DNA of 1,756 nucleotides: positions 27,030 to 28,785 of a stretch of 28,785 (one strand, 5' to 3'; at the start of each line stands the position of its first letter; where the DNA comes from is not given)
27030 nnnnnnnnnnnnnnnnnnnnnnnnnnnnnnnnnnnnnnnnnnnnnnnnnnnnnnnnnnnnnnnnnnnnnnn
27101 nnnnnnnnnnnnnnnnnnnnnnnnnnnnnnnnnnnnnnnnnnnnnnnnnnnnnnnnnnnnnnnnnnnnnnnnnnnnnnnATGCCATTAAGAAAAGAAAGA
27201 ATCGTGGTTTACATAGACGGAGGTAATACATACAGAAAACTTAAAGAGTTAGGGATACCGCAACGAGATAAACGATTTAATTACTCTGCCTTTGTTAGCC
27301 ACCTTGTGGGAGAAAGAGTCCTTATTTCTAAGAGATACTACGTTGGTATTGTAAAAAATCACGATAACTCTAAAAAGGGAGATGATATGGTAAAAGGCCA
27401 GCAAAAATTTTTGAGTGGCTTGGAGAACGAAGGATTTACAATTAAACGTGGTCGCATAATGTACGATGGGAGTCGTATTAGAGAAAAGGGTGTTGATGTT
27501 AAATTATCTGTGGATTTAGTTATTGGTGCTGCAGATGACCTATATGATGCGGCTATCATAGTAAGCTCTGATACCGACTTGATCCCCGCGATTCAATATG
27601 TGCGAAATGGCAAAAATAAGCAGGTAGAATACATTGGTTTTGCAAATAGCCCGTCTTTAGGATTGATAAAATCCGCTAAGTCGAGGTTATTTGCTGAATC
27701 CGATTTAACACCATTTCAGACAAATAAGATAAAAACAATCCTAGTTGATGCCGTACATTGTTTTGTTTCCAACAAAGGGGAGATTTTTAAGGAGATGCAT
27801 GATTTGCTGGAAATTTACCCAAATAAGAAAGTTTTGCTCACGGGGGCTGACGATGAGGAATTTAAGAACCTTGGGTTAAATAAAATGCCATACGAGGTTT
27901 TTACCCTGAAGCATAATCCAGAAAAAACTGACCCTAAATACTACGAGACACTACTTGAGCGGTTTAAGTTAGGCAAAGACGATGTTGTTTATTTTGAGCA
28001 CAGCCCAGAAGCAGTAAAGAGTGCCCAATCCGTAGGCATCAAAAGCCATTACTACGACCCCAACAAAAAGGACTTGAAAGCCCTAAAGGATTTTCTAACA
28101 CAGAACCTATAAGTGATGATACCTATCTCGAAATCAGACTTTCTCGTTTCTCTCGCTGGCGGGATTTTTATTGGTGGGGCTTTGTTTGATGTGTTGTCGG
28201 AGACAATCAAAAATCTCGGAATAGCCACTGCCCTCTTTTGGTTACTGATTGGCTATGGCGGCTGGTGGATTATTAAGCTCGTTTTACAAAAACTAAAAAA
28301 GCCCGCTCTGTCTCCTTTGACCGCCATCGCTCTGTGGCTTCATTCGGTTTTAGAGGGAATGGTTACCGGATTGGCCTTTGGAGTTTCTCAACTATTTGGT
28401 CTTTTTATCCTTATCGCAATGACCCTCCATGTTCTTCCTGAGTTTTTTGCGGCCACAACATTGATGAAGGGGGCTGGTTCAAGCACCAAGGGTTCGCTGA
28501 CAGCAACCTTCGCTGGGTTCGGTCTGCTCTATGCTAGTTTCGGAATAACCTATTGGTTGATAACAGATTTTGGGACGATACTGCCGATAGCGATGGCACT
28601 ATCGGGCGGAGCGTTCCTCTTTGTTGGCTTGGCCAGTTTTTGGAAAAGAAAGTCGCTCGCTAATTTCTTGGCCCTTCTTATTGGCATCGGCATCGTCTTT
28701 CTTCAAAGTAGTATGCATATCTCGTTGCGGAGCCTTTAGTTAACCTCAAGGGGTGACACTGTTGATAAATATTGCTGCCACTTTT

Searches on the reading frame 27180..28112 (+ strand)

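Call 42: search_protein_families(library=pfam, proteins=[window:27180-28112:+], max_evalue=0.001)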
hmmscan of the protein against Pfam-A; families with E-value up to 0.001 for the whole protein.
window:27180-28112:+ (310 aa): 2 families
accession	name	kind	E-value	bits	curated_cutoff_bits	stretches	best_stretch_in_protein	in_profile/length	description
PF01936.24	NYN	-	2.3e-18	67.6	24.2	1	7-166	1-138/145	NYN domain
PF13419.12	HAD_2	-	0.00051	20.6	23.8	0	227-289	112-175/178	Haloacid dehalogenase-like hydrolase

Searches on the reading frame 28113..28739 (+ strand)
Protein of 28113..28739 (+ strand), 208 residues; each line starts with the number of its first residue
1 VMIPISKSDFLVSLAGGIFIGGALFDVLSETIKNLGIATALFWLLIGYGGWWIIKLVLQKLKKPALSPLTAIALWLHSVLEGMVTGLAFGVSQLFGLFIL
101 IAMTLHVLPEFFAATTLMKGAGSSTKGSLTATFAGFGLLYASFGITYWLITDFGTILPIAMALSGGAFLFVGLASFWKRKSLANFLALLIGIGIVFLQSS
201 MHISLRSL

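Call 42: search_protein_families(library=pfam, proteins=[window:28113-28739:+], max_evalue=0.001)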
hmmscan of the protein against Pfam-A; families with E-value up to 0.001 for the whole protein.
window:28113-28739:+ (208 aa): 1 family
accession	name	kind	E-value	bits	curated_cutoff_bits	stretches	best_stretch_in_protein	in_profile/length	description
PF02535.28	Zip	-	0.00011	22.1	35.1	0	69-197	180-321/323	ZIP Zinc transporter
